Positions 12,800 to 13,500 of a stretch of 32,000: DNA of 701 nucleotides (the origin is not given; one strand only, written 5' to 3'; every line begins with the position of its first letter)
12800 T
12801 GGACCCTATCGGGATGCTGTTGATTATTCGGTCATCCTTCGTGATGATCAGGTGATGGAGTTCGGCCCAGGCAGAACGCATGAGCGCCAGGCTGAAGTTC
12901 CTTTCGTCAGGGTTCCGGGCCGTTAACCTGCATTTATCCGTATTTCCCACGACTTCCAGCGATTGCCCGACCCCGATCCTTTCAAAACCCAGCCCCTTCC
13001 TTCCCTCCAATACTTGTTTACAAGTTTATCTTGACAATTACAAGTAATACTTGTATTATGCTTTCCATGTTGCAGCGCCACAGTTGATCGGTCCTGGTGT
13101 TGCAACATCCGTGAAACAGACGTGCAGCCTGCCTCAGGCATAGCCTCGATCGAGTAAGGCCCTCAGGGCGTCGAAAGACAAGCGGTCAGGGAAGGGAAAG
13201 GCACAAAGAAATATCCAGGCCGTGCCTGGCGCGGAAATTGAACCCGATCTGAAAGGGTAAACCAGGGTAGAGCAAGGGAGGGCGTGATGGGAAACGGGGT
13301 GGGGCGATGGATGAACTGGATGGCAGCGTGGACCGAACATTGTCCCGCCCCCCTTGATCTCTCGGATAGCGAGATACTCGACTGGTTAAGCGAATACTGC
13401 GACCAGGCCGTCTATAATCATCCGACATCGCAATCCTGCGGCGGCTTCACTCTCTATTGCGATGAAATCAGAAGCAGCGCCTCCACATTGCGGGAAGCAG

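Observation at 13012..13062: Second copy of the promoter-operator module 1.58 kb away in inverted orientation (an OL-like partner)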

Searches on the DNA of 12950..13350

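Call 27: search_rna_families(source=window, start=12950, end=13350, threshold=evalue, max_evalue=10, show_alignments=2)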
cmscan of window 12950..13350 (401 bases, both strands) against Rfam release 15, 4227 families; matches with E-value up to 10: 2.
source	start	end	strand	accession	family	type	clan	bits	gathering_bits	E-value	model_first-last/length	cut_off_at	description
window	13289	13306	+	RF01097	RF_site8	Cis-reg; frameshift_element;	-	13.5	43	8.6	1-52/52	no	Gag/pro ribosomal frameshift site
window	13168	13254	+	RF02267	Vax2os1_2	Gene; lncRNA;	-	3.7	55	5.9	381-466/466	no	Vax2os1 conserved region 2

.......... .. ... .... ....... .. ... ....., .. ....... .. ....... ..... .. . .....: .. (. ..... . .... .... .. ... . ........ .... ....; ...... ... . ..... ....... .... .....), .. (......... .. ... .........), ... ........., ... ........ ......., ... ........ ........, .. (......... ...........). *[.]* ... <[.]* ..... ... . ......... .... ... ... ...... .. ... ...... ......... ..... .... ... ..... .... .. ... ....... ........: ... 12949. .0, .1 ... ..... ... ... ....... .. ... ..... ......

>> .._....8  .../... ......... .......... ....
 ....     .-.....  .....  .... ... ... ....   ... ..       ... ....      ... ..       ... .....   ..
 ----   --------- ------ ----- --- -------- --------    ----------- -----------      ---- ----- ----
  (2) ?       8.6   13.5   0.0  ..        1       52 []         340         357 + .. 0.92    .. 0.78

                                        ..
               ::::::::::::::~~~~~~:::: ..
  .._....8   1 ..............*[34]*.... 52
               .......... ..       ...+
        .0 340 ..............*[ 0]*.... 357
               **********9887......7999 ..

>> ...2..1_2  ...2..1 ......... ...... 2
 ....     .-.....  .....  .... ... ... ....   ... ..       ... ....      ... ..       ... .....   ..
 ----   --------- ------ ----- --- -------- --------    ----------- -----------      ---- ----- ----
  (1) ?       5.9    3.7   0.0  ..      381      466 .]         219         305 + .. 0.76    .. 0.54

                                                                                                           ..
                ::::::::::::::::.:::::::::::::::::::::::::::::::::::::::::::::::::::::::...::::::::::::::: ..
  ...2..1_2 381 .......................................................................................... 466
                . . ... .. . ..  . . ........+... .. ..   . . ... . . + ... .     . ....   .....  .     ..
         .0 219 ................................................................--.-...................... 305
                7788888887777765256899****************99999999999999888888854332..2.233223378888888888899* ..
